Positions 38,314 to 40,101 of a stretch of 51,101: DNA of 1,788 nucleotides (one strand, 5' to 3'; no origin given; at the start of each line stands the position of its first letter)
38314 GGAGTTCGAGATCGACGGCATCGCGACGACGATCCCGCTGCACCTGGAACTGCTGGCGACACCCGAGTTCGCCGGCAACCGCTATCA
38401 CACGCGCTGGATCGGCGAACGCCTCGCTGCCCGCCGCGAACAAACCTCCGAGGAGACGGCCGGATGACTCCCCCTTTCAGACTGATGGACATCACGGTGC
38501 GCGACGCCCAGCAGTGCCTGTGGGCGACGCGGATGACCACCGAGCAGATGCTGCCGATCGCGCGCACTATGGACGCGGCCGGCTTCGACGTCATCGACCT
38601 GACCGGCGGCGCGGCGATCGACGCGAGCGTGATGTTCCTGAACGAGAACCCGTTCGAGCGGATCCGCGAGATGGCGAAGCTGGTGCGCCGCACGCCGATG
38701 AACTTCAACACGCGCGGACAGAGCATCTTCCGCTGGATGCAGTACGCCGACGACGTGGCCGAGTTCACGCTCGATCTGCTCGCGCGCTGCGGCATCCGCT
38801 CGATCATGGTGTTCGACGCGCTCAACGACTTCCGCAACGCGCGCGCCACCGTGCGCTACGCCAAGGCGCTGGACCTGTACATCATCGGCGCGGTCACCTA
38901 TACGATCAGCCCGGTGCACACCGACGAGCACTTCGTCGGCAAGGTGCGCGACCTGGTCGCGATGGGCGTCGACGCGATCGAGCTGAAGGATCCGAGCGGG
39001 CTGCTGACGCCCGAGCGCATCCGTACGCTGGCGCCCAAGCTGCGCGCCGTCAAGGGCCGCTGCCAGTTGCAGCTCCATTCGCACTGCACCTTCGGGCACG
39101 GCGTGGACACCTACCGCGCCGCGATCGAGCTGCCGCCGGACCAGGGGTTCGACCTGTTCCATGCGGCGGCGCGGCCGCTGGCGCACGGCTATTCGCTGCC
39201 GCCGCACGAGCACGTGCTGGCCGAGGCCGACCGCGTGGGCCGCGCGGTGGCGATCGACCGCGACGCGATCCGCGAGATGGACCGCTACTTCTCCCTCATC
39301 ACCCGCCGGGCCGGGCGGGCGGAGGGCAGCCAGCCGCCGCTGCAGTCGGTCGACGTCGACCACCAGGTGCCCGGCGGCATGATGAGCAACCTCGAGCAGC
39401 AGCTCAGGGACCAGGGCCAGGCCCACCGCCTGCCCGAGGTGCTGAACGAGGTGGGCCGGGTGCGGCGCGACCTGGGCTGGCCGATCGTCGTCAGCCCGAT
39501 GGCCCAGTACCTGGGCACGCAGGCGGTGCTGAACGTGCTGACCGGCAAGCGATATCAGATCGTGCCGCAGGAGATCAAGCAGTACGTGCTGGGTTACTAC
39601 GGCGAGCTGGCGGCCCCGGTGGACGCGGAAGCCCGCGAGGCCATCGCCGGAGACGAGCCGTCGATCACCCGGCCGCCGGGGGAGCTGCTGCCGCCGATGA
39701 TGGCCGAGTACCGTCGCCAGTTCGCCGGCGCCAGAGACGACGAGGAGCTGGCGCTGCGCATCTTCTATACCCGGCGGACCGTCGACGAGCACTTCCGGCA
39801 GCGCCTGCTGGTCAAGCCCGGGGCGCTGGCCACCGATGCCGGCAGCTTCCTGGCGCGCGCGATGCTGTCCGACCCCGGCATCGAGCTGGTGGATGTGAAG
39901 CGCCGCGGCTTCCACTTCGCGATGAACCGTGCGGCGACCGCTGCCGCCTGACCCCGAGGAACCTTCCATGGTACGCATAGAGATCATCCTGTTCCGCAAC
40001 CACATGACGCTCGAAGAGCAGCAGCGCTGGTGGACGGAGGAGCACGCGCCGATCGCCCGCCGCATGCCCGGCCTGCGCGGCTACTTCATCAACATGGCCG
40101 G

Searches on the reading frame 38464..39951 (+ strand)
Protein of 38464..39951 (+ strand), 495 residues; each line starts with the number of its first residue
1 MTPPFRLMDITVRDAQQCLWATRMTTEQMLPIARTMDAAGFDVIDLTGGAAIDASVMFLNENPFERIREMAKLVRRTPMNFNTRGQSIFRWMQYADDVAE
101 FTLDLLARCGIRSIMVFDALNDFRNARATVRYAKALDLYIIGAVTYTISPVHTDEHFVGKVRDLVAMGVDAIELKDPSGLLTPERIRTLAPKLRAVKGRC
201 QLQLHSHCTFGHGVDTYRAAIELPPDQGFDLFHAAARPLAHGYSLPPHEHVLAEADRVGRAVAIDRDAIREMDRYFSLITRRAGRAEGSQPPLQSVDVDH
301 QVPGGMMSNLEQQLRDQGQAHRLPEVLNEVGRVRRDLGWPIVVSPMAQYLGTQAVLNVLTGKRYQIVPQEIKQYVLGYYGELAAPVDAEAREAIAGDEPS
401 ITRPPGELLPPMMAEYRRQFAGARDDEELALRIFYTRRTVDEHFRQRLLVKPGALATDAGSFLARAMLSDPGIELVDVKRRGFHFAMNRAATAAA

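Call 4: search_protein_families(library=pfam, proteins=[window:38464-39951:+])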
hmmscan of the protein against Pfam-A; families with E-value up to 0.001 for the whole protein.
window:38464-39951:+ (495 aa): 2 families
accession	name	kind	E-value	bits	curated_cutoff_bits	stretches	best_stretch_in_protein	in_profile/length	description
PF02436.23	PYC_OADA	-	3e-34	118.9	27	1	299-437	3-155/201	Conserved carboxylase domain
PF00682.25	HMGL-like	-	4e-10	40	29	1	6-221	3-209/260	HMGL-like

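Call 6: search_protein_families(library=ncbifam, proteins=[window:38464-39951:+], max_evalue=0.00001)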
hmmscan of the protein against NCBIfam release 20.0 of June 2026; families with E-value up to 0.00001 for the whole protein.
window:38464-39951:+ (495 aa): 16 families
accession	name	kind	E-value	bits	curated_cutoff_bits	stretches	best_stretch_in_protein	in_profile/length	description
NF006761.0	PRK09282.1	domain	5.6e-123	411.5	402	1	6-430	5-424/591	pyruvate carboxylase subunit B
TIGR01108.1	oadA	equivalog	1.6e-110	370.3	756.5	1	8-421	2-411/582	sodium-extruding oxaloacetate decarboxylase subunit alpha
NF008985.0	PRK12331.1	equivalog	5e-109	365.1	718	1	6-432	5-429/465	oxaloacetate decarboxylase subunit alpha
NF010644.0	PRK14041.1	equivalog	1.5e-105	353.5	734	1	7-435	5-429/467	pyruvate carboxylase subunit B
NF010643.0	PRK14040.1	subfamily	5.5e-96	322.3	892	1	4-431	6-428/595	oxaloacetate decarboxylase subunit alpha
NF008984.0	PRK12330.1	equivalog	6.3e-84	282.6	827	1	8-419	9-418/500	methylmalonyl-CoA carboxytransferase subunit 5S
NF010645.0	PRK14042.1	equivalog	1.9e-81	274.6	1182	1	7-430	6-425/596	pyruvate carboxylase subunit B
NF009231.0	PRK12581.1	equivalog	2e-79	267.3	954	1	9-421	17-427/468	oxaloacetate decarboxylase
NF009554.0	PRK12999.1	equivalog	3e-51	174.4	965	1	7-439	536-985/1147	pyruvate carboxylase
TIGR01235.1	pyruv_carbox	equivalog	3.6e-38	130.7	1114.45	1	7-418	533-956/1143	pyruvate carboxylase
TIGR03217.1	4OH_2_O_val_ald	equivalog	3.4e-12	46.2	286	1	6-268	4-253/334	4-hydroxy-2-oxovalerate aldolase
NF006049.0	PRK08195.1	subfamily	1.5e-11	44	229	1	5-271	8-261/344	4-hyroxy-2-oxovalerate/4-hydroxy-2-oxopentanoic acid aldolase,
TIGR02146.1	LysS_fung_arch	equivalog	4.9e-08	32.6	413.55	0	152-222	135-206/344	homocitrate synthase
NF041069.1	IPMS_Sufob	equivalog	5.6e-07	29.2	600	0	128-215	117-202/371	isopropylmalate synthase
NF002085.0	PRK00915.1-2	subfamily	2.8e-06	26.3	517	0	151-222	149-220/504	2-isopropylmalate synthase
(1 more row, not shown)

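Call 18: find_homologous_proteins(query=window:38464-39951:+)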
Query window:38464-39951:+ (495 aa): 7529 proteins with E <= 0.001 among 8000 candidates; the best 120 are listed.
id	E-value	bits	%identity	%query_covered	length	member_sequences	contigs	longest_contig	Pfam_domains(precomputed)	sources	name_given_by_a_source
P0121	0.0e+0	1117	100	100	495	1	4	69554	PF00682.26,PF02436.24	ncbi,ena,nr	ncbi:MAG TPA: pyruvate carboxylase subunit B [Burkholderiaceae bacterium]|nr:pyruvate carboxylase su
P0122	0.0e+0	1017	89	98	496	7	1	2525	PF00682.26,PF02436.24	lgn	-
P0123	4.7e-298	1007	89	99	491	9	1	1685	PF00682.26,PF02436.24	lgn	-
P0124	1.3e-277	939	83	98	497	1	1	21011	PF00682.26,PF02436.24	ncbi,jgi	jgi:oxaloacetate decarboxylase alpha subunit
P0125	4.9e-263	891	79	99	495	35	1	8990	PF00682.26,PF02436.24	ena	-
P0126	8.2e-256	867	78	99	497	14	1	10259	PF00682.26,PF02436.24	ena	-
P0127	1.7e-246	837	74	99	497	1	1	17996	PF00682.26,PF02436.24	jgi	jgi:pyruvate/oxaloacetate carboxyltransferase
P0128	1.8e-245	833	73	99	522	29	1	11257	PF00682.26,PF02436.24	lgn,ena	-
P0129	1.5e-240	817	73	99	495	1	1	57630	PF00682.26,PF02436.24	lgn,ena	-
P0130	8.0e-240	815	73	98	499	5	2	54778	PF00682.26,PF02436.24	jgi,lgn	jgi:pyruvate/oxaloacetate carboxyltransferase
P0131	4.3e-236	802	71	99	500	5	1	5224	PF00682.26,PF02436.24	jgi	jgi:oxaloacetate decarboxylase (Na+ extruding) subunit alpha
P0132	1.2e-235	801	71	99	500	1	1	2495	PF00682.26,PF02436.24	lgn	-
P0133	1.4e-231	787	70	98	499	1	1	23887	PF00682.26,PF02436.24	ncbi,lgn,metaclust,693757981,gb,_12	metaclust:\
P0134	2.3e-225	767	69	99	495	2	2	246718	PF00682.26,PF02436.24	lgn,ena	-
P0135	7.5e-215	732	67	98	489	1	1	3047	PF00682.26,PF02436.24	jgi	jgi:pyruvate/oxaloacetate carboxyltransferase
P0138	4.2e-208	710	64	100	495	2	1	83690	PF00682.26,PF02436.24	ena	-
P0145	3.9e-199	680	62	99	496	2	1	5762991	PF00682.26,PF02436.24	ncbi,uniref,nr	ncbi:2-oxoglutarate carboxylase large subunit [Variovorax sp. SRS16]|uniref:pyruvate carboxylase sub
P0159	3.4e-150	519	54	88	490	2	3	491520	PF00682.26,PF02436.24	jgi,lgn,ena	-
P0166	2.4e-146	506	53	88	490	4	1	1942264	PF00682.26,PF02436.24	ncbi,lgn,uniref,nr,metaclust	ncbi:pyruvate carboxylase subunit B [Arthrobacter sp. 35W]|uniref:pyruvate carboxylase subunit B n=1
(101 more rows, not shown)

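Call 20: find_related_loci(query=A1, collection=genome_contigs, flank=10000)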
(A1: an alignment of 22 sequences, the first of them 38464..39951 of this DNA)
Query A1 (495 aa) in genome_contigs; peptide patterns used: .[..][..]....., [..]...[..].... (x = any residue, [..] = any of these).
111 stretches matched a pattern; 76 encode a relative of the query (tblastn E <= 1e-3); 76 distinct loci.
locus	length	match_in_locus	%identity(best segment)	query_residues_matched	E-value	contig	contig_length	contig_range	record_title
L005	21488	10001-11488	77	1-494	0e+0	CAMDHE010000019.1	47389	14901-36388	MAG: Paucibacter toxinivorans isolate MsH-30apr19-299 genome assembly, contig: MsH-30apr19-C948, whole genome shotgun se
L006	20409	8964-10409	75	7-489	0e+0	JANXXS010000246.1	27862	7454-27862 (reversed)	MAG: Burkholderiales bacterium isolate GL140_3_metabat_180 GL140_3_k141_1536790, whole genome shotgun sequence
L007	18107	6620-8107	77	1-494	0e+0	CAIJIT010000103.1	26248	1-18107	MAG: uncultured Burkholderiales bacterium isolate Umea1p3_bin-492 genome assembly, contig: bin-492:103/357, whole genome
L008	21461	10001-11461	63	5-491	0e+0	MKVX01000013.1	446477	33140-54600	MAG: Rhizobiales bacterium 62-47 SCNpilot_cont_300_bf_scaffold_33, whole genome shotgun sequence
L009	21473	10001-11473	59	4-495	0e+0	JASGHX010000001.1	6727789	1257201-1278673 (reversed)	MAG: Rubrivivax sp. isolate 5N023 JMF-2111-06-0005.ont.bin.23_0, whole genome shotgun sequence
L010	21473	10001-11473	50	1-493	1e-153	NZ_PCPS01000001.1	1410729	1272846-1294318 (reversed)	Arthrobacter sp. MYb229 MYb229_1, whole genome shotgun sequence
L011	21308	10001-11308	53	1-437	1e-151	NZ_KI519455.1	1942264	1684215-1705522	Arthrobacter sp. 35W K254DRAFT_scaffold00002.2, whole genome shotgun sequence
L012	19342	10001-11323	53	1-442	3e-150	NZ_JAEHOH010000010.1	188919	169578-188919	Leucobacter chromiisoli strain CSA1 Scaffold6_1, whole genome shotgun sequence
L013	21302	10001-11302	52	9-442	1e-145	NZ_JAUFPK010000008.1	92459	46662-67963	Aquisalimonas lutea strain CECT 8326 platanus_K_17_124_8, whole genome shotgun sequence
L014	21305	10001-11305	51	1-436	3e-142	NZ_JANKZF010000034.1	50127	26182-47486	Arthrobacter sp. HY1533 Scaffold23_1, whole genome shotgun sequence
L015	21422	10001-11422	41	5-485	7e-108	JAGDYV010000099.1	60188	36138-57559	MAG: Hyphomicrobiaceae bacterium isolate FR12alp10 FR12DL_contig_24577, whole genome shotgun sequence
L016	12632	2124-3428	43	4-442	2e-106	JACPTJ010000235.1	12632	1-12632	MAG: Betaproteobacteria bacterium isolate NC_groundwater_729_Ag_S-0.65um_62_13 S37_SO-6_scaffold_88970, whole genome sho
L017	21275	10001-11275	43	7-435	1e-102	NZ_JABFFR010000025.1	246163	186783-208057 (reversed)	Azospirillum oleiclasticum strain RWY-5-1-1 contig25, whole genome shotgun sequence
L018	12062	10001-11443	39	5-490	6e-102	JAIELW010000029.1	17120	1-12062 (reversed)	MAG: Xanthobacteraceae bacterium isolate co.spades.CONCOCT.1kb_128 c_000000000373, whole genome shotgun sequence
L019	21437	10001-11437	40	7-490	3e-102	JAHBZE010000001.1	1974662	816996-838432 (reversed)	MAG: Xanthobacteraceae bacterium isolate ACE_PRO35 PRO35_1, whole genome shotgun sequence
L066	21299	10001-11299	37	5-441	2e-81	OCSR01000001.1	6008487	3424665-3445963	Burkholderia sp. OK233 genome assembly, contig: Ga0066734_11, whole genome shotgun sequence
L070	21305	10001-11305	35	5-441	7e-79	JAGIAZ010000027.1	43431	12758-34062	MAG: Sphingobium sp. isolate BIN35 scaffold27_cov0, whole genome shotgun sequence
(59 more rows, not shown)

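Call 23: find_encoding_contigs(protein=P0166, flank=10000, max_places=1)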
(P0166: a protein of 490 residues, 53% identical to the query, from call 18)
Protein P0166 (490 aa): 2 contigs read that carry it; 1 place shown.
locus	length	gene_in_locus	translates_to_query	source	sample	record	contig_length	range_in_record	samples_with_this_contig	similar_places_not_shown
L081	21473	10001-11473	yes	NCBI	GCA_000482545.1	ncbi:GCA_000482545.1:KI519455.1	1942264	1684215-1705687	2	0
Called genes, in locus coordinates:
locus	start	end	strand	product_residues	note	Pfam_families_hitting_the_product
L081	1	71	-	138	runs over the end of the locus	PF01989:AcnX_swivel_put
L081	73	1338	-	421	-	PF04412:AcnX, PF28403:AcnX_2nd, PF28406:AcnX_3rd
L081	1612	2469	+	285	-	PF00005:ABC_tran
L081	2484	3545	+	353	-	PF13379:NMT1_2, PF09084:NMT1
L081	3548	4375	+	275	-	PF00528:BPD_transp_1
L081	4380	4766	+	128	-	PF12172:zf-ChsH2 (weak), PF01796:OB_ChsH2_C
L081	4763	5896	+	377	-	PF02803:Thiolase_C (faint), PF22691:Thiolase_C_1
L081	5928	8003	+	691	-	PF02629:CoA_binding, PF13380:CoA_binding_2, PF13607:Succ_CoA_lig, PF13549:ATP-grasp_5, PF08442:ATP-grasp_2 (weak)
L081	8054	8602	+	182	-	PF00364:Biotin_lipoyl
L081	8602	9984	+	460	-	PF00289:Biotin_carb_N, PF02786:CPSase_L_D2, PF02655:ATP-grasp_3 (faint), PF07478:Dala_Dala_lig_C (weak), PF02785:Biotin_carb_C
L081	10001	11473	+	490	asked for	PF00682:HMGL-like (faint), PF02436:PYC_OADA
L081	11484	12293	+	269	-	PF00106:adh_short, PF08659:KR, PF13561:adh_short_C2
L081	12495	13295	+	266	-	PF00392:GntR, PF08220:HTH_DeoR (weak), PF08279:HTH_11 (faint), PF07702:UTRA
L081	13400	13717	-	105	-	PF07110:EthD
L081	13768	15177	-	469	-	PF07690:MFS_1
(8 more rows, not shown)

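Call 24: find_encoding_contigs(protein=P0145, flank=10000, max_places=1)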
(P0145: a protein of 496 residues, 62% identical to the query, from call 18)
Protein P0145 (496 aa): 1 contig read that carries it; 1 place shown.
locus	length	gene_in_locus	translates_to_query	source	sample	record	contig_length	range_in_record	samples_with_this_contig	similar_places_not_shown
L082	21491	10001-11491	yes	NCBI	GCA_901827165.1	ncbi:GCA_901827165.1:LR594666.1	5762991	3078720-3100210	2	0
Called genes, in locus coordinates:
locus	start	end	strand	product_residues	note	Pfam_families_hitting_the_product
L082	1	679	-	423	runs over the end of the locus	PF04412:AcnX, PF28403:AcnX_2nd, PF28406:AcnX_3rd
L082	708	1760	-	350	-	PF13379:NMT1_2, PF04069:OpuAC (weak), PF09084:NMT1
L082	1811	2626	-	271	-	PF00392:GntR, PF14502:HTH_41 (faint), PF07702:UTRA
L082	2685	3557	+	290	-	PF00005:ABC_tran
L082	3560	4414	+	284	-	PF00528:BPD_transp_1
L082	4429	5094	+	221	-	PF01144:CoA_trans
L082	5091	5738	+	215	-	PF01144:CoA_trans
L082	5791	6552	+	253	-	PF00106:adh_short, PF08659:KR (weak), PF13561:adh_short_C2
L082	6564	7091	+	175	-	PF00364:Biotin_lipoyl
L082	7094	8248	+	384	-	PF00108:Thiolase_N (faint), PF02803:Thiolase_C, PF22691:Thiolase_C_1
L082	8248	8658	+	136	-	PF12172:zf-ChsH2, PF01796:OB_ChsH2_C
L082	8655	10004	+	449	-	PF00289:Biotin_carb_N, PF02222:ATP-grasp (weak), PF02786:CPSase_L_D2, PF07478:Dala_Dala_lig_C (weak), PF02785:Biotin_carb_C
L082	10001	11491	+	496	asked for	PF00682:HMGL-like, PF02436:PYC_OADA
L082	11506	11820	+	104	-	PF07110:EthD (weak)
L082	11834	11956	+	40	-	-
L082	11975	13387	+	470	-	PF00202:Aminotran_3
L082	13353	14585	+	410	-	PF00155:Aminotran_1_2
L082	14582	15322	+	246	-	PF13500:AAA_26, PF01656:CbiA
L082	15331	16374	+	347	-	PF04055:Radical_SAM, PF06968:BATS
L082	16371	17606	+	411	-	PF00067:p450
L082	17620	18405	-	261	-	PF00440:TetR_N, PF17938:TetR_C_29, PF17926:TetR_C_21 (weak)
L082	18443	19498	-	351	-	PF02653:BPD_transp_2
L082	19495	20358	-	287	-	PF02653:BPD_transp_2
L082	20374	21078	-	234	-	PF00005:ABC_tran, PF13304:AAA_21 (faint)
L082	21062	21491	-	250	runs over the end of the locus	PF00005:ABC_tran, PF13304:AAA_21 (faint), PF12399:BCA_ABC_TP_C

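Call 28: search_solved_structures(query=window:38464-39951:+, max_evalue=1e-20)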
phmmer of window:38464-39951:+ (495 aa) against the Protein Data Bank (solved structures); distinct sequences matched with E-value up to 1e-20: 29.
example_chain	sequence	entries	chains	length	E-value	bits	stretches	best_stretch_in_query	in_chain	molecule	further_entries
5ks8_C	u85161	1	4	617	1.6e-80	274.4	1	7-423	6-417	Pyruvate carboxylase subunit beta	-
2nx9_A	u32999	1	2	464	1.1e-71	245.3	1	7-415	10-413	Oxaloacetate decarboxylase 2, subunit alpha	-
1rqb_A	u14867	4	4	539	2.4e-68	234.3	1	7-421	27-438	transcarboxylase 5S subunit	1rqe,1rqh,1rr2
1u5j_A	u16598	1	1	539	3.3e-68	233.8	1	7-421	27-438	transcarboxylase 5S subunit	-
1s3h_A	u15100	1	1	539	8.6e-68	232.5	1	7-421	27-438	transcarboxylase 5S subunit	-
5vz0_A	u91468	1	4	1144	5.6e-36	127.6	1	6-406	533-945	Pyruvate carboxylase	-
5vyw_A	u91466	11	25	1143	2e-35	125.7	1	6-406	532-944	Pyruvate carboxylase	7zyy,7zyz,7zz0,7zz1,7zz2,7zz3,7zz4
5vyz_A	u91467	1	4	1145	2e-35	125.7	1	6-406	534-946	Pyruvate carboxylase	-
8gk8_C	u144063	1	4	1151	5.5e-35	124.3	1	7-420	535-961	Pyruvate carboxylase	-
3ho8_A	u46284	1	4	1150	5.5e-35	124.3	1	7-420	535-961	Pyruvate carboxylase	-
3hbl_A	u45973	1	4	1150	5.5e-35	124.3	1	7-420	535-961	Pyruvate carboxylase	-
4hnu_A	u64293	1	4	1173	5.7e-35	124.2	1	7-420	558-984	Pyruvate carboxylase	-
4hnv_A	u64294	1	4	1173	5.8e-35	124.2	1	7-420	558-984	Pyruvate carboxylase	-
3bg5_A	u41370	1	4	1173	5.8e-35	124.2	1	7-420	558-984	Pyruvate carboxylase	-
4hnt_A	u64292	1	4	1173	5.8e-35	124.2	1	7-420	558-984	Pyruvate carboxylase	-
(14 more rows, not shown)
